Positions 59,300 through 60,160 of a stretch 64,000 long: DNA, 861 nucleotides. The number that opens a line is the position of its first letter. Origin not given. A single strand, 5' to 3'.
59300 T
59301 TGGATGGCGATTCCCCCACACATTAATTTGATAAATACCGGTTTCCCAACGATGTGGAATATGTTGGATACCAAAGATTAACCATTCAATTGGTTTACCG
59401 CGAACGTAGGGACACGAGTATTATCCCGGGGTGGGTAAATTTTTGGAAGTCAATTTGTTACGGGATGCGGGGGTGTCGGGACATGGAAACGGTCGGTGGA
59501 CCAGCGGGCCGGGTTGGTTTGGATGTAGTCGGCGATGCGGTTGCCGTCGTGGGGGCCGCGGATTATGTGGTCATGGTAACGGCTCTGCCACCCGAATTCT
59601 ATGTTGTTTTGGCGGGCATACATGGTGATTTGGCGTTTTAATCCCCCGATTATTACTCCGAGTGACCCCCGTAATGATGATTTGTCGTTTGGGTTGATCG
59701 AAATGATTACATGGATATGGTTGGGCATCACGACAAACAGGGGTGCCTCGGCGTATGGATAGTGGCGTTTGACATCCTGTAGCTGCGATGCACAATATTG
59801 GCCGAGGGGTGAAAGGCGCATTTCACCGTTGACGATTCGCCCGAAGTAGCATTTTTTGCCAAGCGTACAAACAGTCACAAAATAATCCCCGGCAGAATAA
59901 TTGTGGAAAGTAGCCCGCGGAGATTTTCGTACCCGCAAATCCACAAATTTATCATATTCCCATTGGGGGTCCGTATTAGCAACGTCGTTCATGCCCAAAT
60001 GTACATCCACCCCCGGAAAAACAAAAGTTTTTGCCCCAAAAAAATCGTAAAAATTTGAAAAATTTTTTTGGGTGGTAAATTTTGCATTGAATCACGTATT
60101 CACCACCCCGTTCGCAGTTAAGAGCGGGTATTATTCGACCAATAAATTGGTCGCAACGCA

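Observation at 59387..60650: Single RAYT-like Y1 transposase embedded in arrays of REP/REPIN-like hairpin repeats in a Bacteroidales genome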

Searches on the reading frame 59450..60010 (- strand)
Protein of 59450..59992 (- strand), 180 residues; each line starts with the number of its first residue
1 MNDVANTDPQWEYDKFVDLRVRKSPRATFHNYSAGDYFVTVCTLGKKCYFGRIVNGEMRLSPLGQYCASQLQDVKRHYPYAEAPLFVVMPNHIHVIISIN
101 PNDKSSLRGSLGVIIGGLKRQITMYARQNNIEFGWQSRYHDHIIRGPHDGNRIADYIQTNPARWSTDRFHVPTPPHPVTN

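Call 3: search_protein_families(library=pfam, proteins=[window:59450-59992:-], max_evalue=1)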
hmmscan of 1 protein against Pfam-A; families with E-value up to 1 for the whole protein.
window:59450-59992:- (180 aa): 1 family
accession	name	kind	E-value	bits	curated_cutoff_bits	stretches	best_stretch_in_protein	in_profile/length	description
PF01797.21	Y1_Tnp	-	0.0075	16.8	23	1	86-159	46-120/121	Transposase IS200 like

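Call 4: search_protein_families(library=ncbifam, proteins=[window:59450-59992:-], max_evalue=1)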
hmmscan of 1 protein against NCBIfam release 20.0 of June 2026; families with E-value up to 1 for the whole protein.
window:59450-59992:- (180 aa): 3 families
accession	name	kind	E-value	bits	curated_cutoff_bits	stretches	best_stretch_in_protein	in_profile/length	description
NF047646.1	REP_Tyr_transpos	equivalog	2.3e-16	60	80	1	34-163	9-133/146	REP-associated tyrosine transposase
NF033573.1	transpos_IS200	equivalog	0.15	12.3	55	1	84-121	50-81/126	IS200/IS605 family transposase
NF004437.0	PRK05773.1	equivalog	0.22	10.8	262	1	69-121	78-130/219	3,4-dihydroxy-2-butanone 4-phosphate synthase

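Call 11: find_homologous_proteins(query=window:59450-59992:-)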
Query window:59450-59992:- (180 aa): 1004 proteins with E <= 0.001 among 1022 candidates; the best 120 are listed.
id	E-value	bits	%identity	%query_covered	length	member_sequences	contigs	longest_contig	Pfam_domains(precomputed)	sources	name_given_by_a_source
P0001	1.1e-123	428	100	100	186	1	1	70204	-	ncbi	-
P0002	9.3e-63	229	66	84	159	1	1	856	-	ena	-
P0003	1.2e-61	225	63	82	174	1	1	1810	-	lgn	-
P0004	9.9e-61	222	63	83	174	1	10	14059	-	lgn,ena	-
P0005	1.8e-60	222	65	84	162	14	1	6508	-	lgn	-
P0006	1.9e-60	222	62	82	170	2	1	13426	-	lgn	-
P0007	4.3e-60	220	60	86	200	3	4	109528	-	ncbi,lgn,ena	-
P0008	4.8e-59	217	62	83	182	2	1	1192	-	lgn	-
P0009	4.9e-59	217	55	86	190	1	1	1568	-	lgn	-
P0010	1.6e-58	215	62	84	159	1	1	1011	-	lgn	-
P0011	2.1e-58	215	55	95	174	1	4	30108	-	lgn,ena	-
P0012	4.6e-58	214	53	83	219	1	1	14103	-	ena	-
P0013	6.7e-58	213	59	83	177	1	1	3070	-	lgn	-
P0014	1.1e-57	212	58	87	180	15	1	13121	-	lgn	-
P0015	1.2e-57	212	58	87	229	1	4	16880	-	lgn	-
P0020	3.1e-57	211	59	83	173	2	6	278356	-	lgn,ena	-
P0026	2.0e-56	208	58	84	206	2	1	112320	-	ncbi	-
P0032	5.8e-56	207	58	85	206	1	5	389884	-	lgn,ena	-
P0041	2.5e-55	205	60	82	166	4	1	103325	-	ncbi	-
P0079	7.7e-53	197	56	84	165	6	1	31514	-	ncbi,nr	ncbi:MAG: transposase [Bacteroides sp.]|nr:transposase [Bacteroides sp.]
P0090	4.0e-52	194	52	94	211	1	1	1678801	-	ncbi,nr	ncbi:MAG: transposase [Muribaculaceae bacterium]|nr:transposase [Muribaculaceae bacterium]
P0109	9.7e-51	190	57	83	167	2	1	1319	-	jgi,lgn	jgi:REP element-mobilizing transposase RayT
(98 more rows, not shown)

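Call 12: find_encoding_contigs(protein=window:59450-59992:-, flank=10000, max_places=10)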
Protein window:59450-59992:- (180 aa): no gene with exactly this product is on record in the collection.

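Call 13: find_encoding_contigs(protein=P0001, flank=10000, max_places=5)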
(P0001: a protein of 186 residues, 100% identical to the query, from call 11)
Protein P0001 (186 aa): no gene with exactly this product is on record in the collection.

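Call 14: list_cluster_members(proteins=[P0001, P0007, P0026, P0090, P0079, P0109])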
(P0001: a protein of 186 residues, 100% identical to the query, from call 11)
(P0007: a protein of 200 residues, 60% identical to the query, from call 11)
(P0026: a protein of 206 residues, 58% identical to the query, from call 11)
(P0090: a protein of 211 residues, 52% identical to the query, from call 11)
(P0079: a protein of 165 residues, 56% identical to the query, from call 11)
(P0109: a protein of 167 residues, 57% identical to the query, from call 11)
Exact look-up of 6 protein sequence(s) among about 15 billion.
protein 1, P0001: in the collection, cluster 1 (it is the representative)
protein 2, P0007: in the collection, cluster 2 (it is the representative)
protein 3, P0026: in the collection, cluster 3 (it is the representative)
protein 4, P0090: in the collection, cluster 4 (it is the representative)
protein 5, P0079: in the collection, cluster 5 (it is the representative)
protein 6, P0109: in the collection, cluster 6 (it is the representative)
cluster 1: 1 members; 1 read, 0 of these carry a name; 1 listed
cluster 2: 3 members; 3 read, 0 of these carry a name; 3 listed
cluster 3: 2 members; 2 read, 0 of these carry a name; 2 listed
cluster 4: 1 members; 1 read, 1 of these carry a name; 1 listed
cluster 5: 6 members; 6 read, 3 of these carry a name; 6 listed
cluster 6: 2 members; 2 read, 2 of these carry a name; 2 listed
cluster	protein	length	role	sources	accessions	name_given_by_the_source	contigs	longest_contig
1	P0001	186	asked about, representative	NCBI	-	-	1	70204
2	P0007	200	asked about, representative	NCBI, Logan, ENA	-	-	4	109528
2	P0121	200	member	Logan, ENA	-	-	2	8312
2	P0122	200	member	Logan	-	-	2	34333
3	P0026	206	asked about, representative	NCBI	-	-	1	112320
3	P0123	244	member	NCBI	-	-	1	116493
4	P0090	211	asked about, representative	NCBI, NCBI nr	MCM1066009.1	MAG: transposase [Muribaculaceae bacterium] | transposase [Muribaculaceae bacterium]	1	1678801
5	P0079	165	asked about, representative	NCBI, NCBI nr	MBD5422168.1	MAG: transposase [Bacteroides sp.] | transposase [Bacteroides sp.]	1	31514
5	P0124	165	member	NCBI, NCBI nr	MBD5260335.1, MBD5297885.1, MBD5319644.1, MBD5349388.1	MAG: transposase [Bacteroides sp.] | transposase [Bacteroides sp.]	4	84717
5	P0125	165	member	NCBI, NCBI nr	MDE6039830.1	MAG: transposase [Paramuribaculum sp.] | transposase [Paramuribaculum sp.]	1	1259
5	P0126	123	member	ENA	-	-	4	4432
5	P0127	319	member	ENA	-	-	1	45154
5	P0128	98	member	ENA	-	-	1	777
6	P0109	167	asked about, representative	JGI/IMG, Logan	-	REP element-mobilizing transposase RayT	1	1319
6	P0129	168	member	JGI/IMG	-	REP element-mobilizing transposase RayT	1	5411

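Call 20: find_encoding_contigs(protein=P0007, flank=10000, max_places=3)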
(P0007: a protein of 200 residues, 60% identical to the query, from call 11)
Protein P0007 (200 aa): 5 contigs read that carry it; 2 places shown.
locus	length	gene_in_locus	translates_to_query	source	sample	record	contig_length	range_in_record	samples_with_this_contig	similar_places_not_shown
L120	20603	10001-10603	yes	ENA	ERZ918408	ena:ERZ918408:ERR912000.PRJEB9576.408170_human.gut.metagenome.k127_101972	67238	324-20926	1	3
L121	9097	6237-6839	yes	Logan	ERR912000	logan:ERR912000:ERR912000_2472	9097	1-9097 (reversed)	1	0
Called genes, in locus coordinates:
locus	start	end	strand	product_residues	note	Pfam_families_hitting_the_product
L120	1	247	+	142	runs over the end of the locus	PF24250:HVO_2718 (weak), PF12844:HTH_19, PF13560:HTH_31, PF01381:HTH_3, PF13443:HTH_26 (weak), PF12668:DUF3791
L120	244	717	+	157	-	PF13151:DUF3990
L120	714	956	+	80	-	-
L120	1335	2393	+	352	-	PF00364:Biotin_lipoyl (faint), PF25917:BSH_RND, PF25973:BSH_CzcB, PF25919:BSH_CusB, PF25984:BSH_YknX (weak), PF25989:YknX_C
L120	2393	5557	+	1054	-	PF00873:ACR_tran, PF02355:SecD_SecF_C (faint)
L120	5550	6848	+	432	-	PF02321:OEP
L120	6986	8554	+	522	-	PF12161:HsdM_N, PF02384:N6_Mtase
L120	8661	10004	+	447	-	-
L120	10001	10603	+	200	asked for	-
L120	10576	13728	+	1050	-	PF04313:HSDR_N, PF04851:ResIII, PF00270:DEAD, PF18766:SWI2_SNF2, PF22679:T1R_D3-like, PF12008:EcoR124_C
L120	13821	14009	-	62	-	-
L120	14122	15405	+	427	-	PF01053:Cys_Met_Meta_PP, PF00155:Aminotran_1_2, PF01041:DegT_DnrJ_EryC1 (weak)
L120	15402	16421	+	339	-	PF00756:Esterase (faint), PF00561:Abhydrolase_1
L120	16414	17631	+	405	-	PF03447:NAD_binding_3, PF00742:Homoserine_dh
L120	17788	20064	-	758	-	PF01384:PHO4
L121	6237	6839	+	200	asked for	-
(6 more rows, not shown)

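Call 21: find_encoding_contigs(protein=P0026, flank=10000, max_places=2)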
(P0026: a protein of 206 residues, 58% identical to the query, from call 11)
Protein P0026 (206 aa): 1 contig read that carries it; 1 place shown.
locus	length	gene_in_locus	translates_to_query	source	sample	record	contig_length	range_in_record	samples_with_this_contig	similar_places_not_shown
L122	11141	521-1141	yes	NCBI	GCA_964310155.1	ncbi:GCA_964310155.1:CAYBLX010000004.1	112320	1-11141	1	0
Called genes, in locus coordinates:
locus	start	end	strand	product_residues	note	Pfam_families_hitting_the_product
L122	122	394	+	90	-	PF13651:EcoRI_methylase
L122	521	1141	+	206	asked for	-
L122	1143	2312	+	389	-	PF03235:GmrSD_N, PF01844:HNH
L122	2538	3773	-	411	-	PF19572:PorV, PF03349:Toluene_X (weak)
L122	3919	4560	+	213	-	PF01746:tRNA_m1G_MT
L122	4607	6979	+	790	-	PF00912:Transgly, PF28500:PBP_middle, PF00905:Transpeptidase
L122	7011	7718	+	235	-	PF04555:XhoI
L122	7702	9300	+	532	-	PF02384:N6_Mtase, PF01170:UPF0020 (weak), PF07669:Eco57I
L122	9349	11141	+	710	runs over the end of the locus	PF02897:Peptidase_S9_N, PF00326:Peptidase_S9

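Call 22: find_encoding_contigs(protein=P0090, flank=10000, max_places=2)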
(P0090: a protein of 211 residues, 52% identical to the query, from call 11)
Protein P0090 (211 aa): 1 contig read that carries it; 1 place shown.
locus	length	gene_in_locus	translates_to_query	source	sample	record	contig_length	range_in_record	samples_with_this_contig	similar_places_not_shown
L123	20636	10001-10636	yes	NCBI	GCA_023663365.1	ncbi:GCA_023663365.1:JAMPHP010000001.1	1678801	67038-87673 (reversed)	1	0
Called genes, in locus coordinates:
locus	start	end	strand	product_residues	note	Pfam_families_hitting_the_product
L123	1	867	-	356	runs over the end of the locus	PF00817:IMS, PF11798:IMS_HHH, PF21999:IMS_HHH_1, PF11799:IMS_C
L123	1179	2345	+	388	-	PF01594:AI-2E_transport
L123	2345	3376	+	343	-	PF02618:YceG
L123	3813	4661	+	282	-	PF02569:Pantoate_ligase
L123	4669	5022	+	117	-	PF02261:Asp_decarbox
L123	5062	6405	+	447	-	PF02881:SRP54_N, PF00448:SRP54, PF02978:SRP_SPB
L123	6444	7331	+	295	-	PF00763:THF_DHG_CYH, PF02882:THF_DHG_CYH_C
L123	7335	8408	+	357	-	PF09587:PGA_cap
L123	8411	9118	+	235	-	PF05175:MTS, PF06325:PrmA (weak), PF13649:Methyltransf_25 (weak)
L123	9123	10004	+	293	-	PF02517:Rce1-like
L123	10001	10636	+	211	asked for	-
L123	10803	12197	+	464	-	PF04301:BioG, PF13489:Methyltransf_23, PF13847:Methyltransf_31, PF08241:Methyltransf_11, PF08242:Methyltransf_12 (weak), PF13649:Methyltransf_25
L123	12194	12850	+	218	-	PF13500:AAA_26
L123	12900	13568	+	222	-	PF01612:DNA_pol_A_exo1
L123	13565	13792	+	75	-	-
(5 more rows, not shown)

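Call 28: search_solved_structures(query=window:59450-59992:-, max_evalue=10, show_alignments=2)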
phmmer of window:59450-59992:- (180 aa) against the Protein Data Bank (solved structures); distinct sequences matched with E-value up to 10: 1.
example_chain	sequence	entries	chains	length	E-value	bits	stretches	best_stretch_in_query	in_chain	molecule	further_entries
4er8_A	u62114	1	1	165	7.3e-05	25.5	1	69-164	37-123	TnpArep for protein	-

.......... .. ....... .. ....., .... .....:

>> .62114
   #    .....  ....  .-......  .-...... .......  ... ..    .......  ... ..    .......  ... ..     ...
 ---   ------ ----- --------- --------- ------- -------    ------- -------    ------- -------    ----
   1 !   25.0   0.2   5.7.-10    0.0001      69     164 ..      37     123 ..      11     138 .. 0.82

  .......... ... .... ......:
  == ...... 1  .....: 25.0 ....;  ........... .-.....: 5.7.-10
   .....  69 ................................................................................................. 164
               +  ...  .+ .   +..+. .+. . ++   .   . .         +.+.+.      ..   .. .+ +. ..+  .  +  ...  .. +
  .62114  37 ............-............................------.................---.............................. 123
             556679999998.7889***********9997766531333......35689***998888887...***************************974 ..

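Call 51: search_solved_structures(query=A1, max_evalue=1)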
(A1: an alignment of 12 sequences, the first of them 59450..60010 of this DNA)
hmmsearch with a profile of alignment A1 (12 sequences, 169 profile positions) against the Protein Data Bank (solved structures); distinct sequences matched with E-value up to 1: 4.
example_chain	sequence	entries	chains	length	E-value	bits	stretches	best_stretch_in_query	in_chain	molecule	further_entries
4er8_A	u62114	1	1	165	0.0018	21.1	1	74-161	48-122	TnpArep for protein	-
7nyw_I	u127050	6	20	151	0.092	15.6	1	123-166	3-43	Macrodomain Ter protein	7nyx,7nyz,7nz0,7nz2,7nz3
4tqx_A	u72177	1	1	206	0.3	13.9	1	40-118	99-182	Sortase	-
4asn_A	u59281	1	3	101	0.55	13.1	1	8-70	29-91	TUBR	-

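Call 52: search_protein_families(library=ncbifam, alignment_id=A1, max_evalue=0.01)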
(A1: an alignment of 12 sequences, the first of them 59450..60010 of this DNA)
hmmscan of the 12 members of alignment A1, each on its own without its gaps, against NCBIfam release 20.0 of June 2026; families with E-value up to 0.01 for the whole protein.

A. member 1, window:59450-60010:- (186 aa): 1 family
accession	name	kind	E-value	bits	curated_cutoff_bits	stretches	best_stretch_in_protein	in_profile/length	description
NF047646.1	REP_Tyr_transpos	equivalog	2.5e-16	59.9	80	1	40-169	9-133/146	REP-associated tyrosine transposase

B. families by the number of members that match (of 12 scanned): 1 family
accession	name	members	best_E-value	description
NF047646.1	REP_Tyr_transpos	12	2.5e-17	REP-associated tyrosine transposase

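Call 53: find_encoding_contigs(protein=P0020, flank=6000, max_places=2)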
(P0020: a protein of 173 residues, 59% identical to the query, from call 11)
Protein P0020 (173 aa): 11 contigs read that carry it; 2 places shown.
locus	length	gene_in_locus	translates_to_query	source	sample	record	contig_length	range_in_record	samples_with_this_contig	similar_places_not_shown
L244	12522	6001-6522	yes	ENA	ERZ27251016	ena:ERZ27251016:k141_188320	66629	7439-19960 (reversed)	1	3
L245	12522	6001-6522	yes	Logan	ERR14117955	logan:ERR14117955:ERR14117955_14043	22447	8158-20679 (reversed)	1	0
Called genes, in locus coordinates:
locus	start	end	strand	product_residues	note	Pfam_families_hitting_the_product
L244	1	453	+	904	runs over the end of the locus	PF00521:DNA_topoisoIV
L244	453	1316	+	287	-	PF11777:DUF3316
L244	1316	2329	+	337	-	PF14684:Tricorn_C1, PF03572:Peptidase_S41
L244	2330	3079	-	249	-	PF19567:CpsB_CapC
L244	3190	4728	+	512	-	PF12161:HsdM_N, PF02384:N6_Mtase, PF01170:UPF0020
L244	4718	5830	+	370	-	PF01420:Methylase_S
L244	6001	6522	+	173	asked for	-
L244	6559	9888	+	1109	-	PF04313:HSDR_N (faint), PF00176:SNF2-rel_dom (weak), PF00270:DEAD, PF04851:ResIII, PF18766:SWI2_SNF2, PF00271:Helicase_C (faint), PF08463:EcoEI_R_C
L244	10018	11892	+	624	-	PF00682:HMGL-like, PF02436:PYC_OADA, PF00364:Biotin_lipoyl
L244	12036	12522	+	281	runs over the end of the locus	PF01261:AP_endonuc_2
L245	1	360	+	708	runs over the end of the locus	?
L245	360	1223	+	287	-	PF11777:DUF3316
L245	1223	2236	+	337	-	PF14684:Tricorn_C1, PF03572:Peptidase_S41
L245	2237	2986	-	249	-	PF19567:CpsB_CapC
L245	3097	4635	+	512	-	PF12161:HsdM_N, PF02384:N6_Mtase, PF01170:UPF0020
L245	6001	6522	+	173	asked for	-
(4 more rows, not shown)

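Call 54: find_encoding_contigs(protein=P0032, flank=6000, max_places=2)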
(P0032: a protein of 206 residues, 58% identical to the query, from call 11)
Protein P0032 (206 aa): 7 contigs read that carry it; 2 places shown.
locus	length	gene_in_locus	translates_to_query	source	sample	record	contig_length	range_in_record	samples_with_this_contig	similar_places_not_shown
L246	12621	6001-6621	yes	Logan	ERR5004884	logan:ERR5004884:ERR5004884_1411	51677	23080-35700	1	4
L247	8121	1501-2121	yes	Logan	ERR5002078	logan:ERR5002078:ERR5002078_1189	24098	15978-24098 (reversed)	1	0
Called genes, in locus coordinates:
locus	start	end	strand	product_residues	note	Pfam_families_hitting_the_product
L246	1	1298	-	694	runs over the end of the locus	PF03717:PBP_dimer, PF00905:Transpeptidase, PF03793:PASTA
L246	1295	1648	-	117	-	PF19579:FtsL_2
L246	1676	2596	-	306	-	PF01795:Methyltransf_5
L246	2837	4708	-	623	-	-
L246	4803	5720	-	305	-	PF14659:Phage_int_SAM_3 (faint), PF00589:Phage_integrase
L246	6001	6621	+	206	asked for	-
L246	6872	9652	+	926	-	PF00128:Alpha-amylase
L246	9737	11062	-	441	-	PF00275:EPSP_synthase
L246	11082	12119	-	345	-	PF01565:FAD_binding_4, PF02873:MurB_C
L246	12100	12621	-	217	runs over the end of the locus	PF13189:Cytidylate_kin2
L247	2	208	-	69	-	?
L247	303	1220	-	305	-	PF14659:Phage_int_SAM_3 (faint), PF00589:Phage_integrase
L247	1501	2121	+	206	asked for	-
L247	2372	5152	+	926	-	PF00128:Alpha-amylase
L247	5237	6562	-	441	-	PF00275:EPSP_synthase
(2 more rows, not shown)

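Call 55: find_encoding_contigs(protein=P0041, flank=6000, max_places=2)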
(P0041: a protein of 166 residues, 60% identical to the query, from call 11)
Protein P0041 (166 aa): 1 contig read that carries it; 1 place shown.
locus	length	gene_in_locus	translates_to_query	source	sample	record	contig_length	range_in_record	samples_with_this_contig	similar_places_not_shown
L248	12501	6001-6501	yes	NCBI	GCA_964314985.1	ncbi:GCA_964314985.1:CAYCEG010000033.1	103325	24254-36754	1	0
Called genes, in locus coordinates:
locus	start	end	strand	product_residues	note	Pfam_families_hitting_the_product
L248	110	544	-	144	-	PF11396:PepSY_like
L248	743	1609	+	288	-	-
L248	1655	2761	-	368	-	PF08486:SpoIID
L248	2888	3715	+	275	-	PF02544:Steroid_dh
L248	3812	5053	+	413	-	PF00724:Oxidored_FMN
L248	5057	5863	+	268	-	PF00106:adh_short, PF08659:KR (weak), PF13561:adh_short_C2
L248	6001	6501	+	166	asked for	-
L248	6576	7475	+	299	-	PF00106:adh_short (weak), PF01370:Epimerase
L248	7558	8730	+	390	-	-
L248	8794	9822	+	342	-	-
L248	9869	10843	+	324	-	-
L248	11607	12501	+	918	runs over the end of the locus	PF00128:Alpha-amylase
